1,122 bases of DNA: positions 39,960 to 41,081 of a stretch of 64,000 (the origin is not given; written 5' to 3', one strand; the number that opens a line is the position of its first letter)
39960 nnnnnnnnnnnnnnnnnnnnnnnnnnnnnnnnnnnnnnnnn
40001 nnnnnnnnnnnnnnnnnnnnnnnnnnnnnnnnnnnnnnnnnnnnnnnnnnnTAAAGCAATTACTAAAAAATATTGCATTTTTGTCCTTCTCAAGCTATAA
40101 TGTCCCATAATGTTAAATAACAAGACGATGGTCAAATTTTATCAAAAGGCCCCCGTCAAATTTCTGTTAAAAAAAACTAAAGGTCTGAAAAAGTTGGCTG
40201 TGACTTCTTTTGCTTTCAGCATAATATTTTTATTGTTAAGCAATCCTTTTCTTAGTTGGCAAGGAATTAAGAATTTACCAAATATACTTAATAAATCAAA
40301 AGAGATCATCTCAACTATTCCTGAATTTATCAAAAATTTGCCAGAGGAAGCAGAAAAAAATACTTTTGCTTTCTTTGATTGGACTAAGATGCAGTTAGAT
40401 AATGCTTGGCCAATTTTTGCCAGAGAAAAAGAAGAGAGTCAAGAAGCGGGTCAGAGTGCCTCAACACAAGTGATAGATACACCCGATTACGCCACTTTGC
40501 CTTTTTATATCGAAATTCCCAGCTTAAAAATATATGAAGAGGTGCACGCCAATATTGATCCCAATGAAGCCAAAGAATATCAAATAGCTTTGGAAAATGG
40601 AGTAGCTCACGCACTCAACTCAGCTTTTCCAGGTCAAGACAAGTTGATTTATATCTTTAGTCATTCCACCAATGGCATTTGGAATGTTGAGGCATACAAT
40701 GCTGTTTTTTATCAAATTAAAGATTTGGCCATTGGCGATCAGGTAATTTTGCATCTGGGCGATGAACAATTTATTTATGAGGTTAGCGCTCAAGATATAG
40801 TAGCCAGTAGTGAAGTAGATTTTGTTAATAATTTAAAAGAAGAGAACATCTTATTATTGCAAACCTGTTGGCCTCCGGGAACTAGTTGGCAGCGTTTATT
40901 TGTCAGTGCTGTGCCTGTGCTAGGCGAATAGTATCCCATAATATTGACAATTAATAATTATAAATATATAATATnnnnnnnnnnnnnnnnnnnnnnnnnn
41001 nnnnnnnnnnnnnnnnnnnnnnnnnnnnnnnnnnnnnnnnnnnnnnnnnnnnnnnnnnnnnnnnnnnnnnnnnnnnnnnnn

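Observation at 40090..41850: Sortase and its substrate share an exact 18-nt promoter-embedded motif with the next locus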

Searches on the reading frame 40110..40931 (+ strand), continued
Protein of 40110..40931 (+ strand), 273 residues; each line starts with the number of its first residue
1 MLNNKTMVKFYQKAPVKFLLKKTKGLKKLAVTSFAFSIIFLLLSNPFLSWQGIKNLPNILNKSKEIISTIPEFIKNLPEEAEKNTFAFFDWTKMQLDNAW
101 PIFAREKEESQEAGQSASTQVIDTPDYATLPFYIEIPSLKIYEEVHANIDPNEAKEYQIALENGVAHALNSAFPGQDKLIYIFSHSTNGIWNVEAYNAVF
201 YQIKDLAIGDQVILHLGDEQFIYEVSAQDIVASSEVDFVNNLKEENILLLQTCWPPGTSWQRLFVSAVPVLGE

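Call 78: search_protein_families(library=pfam, proteins=[L012:10901-11278:+, L013:10877-11230:+, L020:11023-11334:+, L024:11884-12354:+], max_evalue=0.01)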
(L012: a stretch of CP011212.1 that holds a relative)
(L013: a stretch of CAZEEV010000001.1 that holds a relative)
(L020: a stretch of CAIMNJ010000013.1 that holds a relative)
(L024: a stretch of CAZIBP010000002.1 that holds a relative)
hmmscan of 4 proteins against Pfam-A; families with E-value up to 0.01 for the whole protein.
L012:10901-11278:+ (125 aa): 0 families

L013:10877-11230:+ (117 aa): 0 families

L020:11023-11334:+ (103 aa): 0 families

L024:11884-12354:+ (156 aa): 0 families

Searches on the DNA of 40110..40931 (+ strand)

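Call 58: search_rna_families(source=L066, threshold=gathering)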
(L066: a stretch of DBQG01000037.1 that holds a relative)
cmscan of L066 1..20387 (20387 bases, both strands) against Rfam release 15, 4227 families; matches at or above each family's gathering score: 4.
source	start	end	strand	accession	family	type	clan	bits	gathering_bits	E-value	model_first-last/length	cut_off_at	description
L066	2294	5140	+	RF02541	LSU_rRNA_bacteria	Gene; rRNA;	CL00112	2330.6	50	0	1-2925/2925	no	Bacterial large subunit ribosomal RNA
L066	1902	1975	+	RF00005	tRNA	Gene; tRNA;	CL00001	72.9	29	1.6e-14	1-71/71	no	tRNA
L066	2182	2254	+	RF00005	tRNA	Gene; tRNA;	CL00001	68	29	3.5e-13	1-71/71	no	tRNA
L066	5187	5303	+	RF00001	5S_rRNA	Gene; rRNA;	CL00113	56.3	38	1.4e-09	1-120/120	no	5S ribosomal RNA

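Call 81: search_rna_families(source=L014, start=11960, end=12600, threshold=evalue, max_evalue=1)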
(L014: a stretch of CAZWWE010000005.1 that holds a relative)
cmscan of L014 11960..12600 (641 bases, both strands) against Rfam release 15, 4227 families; matches with E-value up to 1: 2.
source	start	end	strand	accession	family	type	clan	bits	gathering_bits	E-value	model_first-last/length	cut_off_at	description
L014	12485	12553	+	RF00898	mir-242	Gene; miRNA;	-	21.9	54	0.082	1-77/77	no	mir-242 microRNA precursor family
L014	12005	12134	+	RF00387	IRES_FGF1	Cis-reg; IRES;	-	17.6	38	0.27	1-162/162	no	FGF-1 internal ribosome entry site (IRES)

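Call 82: search_rna_families(source=L019, start=13760, end=14300, threshold=evalue, max_evalue=1)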
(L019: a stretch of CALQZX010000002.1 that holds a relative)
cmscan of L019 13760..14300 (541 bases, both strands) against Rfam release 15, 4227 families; matches with E-value up to 1: 3.
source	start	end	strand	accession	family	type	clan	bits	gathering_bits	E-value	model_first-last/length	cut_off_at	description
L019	13978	14054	+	RF00056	SNORA71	Gene; snRNA; snoRNA; HACA-box;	-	21.2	60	0.089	1-134/134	no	Small nucleolar RNA SNORA71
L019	13897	13991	+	RF03642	MIR5743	Gene; miRNA;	-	18.9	111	0.86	1-81/81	no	MIR5743 microRNA precursor family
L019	13973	14188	-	RF02099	rivX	Gene; sRNA;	-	13.5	100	0.43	1-248/248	no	rivX sRNA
